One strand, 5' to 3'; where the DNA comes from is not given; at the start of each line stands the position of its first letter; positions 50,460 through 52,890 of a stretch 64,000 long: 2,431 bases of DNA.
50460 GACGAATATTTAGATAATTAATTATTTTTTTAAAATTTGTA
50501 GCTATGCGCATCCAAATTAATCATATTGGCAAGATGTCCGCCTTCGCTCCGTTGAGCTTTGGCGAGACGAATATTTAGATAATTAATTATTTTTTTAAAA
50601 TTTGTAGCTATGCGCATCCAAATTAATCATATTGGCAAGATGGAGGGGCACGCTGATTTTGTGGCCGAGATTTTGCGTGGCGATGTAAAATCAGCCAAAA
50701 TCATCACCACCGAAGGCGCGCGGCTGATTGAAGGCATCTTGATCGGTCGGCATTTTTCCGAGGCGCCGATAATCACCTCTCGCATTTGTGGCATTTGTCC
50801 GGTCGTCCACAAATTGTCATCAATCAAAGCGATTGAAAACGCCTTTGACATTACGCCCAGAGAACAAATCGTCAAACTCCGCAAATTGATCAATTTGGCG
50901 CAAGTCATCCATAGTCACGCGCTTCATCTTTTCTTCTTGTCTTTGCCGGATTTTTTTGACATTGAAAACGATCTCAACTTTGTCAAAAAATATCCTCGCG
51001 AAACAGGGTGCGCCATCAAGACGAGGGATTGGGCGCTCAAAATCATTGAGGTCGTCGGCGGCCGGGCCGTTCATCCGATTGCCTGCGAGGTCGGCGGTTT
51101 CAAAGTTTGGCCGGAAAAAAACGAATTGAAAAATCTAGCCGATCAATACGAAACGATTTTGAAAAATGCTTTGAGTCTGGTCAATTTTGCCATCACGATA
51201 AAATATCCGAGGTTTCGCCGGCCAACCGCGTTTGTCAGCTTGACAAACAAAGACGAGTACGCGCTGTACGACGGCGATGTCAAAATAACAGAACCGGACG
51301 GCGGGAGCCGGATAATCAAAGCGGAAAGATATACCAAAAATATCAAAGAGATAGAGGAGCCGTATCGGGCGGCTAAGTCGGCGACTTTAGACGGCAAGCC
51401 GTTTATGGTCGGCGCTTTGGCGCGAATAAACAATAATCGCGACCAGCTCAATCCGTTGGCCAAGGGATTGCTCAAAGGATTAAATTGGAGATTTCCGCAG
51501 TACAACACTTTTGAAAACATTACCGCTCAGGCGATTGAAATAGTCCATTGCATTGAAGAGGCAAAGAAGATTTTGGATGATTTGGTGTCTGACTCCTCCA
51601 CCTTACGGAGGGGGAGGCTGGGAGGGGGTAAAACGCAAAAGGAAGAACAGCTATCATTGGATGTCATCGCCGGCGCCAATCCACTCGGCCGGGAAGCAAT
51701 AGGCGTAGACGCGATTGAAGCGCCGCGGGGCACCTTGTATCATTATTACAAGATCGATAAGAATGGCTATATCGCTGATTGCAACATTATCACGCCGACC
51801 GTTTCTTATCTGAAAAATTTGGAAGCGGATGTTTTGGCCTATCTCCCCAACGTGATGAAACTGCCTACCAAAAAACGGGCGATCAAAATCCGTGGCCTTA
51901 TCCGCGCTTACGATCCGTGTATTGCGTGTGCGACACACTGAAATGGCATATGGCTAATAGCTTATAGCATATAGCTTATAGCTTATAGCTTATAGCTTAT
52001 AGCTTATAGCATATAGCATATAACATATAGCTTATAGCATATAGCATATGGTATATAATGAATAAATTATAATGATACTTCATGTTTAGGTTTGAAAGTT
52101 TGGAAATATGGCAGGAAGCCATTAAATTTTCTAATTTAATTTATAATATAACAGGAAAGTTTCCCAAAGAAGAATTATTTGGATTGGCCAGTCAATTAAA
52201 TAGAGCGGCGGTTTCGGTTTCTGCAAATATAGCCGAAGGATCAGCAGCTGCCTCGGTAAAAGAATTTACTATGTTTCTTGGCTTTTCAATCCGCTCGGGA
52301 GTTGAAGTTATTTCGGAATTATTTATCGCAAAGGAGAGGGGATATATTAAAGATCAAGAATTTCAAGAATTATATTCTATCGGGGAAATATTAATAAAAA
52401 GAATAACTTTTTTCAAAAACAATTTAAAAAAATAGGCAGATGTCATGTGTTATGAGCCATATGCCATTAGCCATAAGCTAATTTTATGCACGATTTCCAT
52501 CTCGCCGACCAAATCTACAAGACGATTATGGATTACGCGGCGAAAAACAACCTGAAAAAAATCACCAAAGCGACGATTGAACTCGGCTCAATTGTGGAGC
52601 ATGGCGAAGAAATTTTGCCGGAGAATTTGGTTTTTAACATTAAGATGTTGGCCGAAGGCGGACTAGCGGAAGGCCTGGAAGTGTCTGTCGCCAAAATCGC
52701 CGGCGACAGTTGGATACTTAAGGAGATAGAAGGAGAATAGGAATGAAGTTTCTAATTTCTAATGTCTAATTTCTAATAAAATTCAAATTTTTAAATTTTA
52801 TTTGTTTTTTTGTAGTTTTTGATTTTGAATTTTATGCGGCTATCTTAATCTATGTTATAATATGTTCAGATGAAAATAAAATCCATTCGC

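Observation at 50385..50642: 106-bp tandem triplication of the hydA translation start region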

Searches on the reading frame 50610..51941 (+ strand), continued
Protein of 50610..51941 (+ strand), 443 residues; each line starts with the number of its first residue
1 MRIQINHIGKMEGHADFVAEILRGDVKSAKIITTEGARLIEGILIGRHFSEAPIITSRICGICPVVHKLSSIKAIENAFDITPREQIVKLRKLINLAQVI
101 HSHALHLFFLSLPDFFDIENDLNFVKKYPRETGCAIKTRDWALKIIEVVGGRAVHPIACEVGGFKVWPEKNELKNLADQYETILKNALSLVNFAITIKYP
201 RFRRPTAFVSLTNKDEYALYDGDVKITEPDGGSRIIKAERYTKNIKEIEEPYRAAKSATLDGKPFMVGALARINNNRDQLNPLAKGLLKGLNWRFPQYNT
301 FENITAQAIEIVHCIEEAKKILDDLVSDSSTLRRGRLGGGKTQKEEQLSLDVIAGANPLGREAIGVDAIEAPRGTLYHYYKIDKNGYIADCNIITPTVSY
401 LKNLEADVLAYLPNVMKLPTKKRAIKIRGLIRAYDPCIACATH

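Call 53: search_protein_families(library=pfam, proteins=[L103:613-840:+, L103:833-1231:+, L103:13-501:+], max_evalue=0.01)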
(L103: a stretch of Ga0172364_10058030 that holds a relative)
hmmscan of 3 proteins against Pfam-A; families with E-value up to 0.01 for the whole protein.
L103:613-840:+ (75 aa): 0 families

L103:833-1231:+ (132 aa): 3 families
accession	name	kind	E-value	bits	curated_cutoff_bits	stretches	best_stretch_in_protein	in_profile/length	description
PF13470.12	PIN_3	-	2.9e-20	73.6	27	1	3-110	1-115/115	PIN domain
PF01850.27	PIN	-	6.5e-06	27.2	23.6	1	4-115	1-118/120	PIN domain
PF10130.15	PIN_2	-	0.00024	21.8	22.4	1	5-112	1-116/133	PIN domain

L103:13-501:+ (162 aa): 1 family
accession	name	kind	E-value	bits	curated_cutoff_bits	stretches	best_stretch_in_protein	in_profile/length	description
PF01058.29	Oxidored_q6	-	1.1e-05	25.5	27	1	2-58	81-124/128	NADH ubiquinone oxidoreductase, 20 Kd subunit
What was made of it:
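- On Insertion flanked by a duplicated target (Campbell-type / L103-type): In L103 the insert is a PIN_3 cassette (call 53).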

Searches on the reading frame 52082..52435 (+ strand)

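Call 4: search_protein_families(library=pfam, proteins=[window:52082-52435:+], max_evalue=0.01)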
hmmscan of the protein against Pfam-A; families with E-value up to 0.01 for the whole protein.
window:52082-52435:+ (117 aa): 1 family
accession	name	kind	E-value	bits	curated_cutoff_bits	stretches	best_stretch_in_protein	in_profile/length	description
PF05635.17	23S_rRNA_IVP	-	1.6e-30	105.9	33.8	1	5-108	1-104/106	23S rRNA-intervening sequence protein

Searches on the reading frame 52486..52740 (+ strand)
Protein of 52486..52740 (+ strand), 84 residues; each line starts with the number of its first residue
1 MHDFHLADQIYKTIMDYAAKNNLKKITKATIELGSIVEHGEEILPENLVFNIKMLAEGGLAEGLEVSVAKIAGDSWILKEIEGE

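Call 4: search_protein_families(library=pfam, proteins=[window:52486-52740:+], max_evalue=0.01)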
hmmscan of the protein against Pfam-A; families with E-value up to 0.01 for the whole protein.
window:52486-52740:+ (84 aa): 1 family
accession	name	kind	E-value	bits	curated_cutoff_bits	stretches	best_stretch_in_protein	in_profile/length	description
PF01155.25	HypA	-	5.8e-07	30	28.9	1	1-73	1-69/112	Hydrogenase/urease nickel incorporation, metallochaperone, hypA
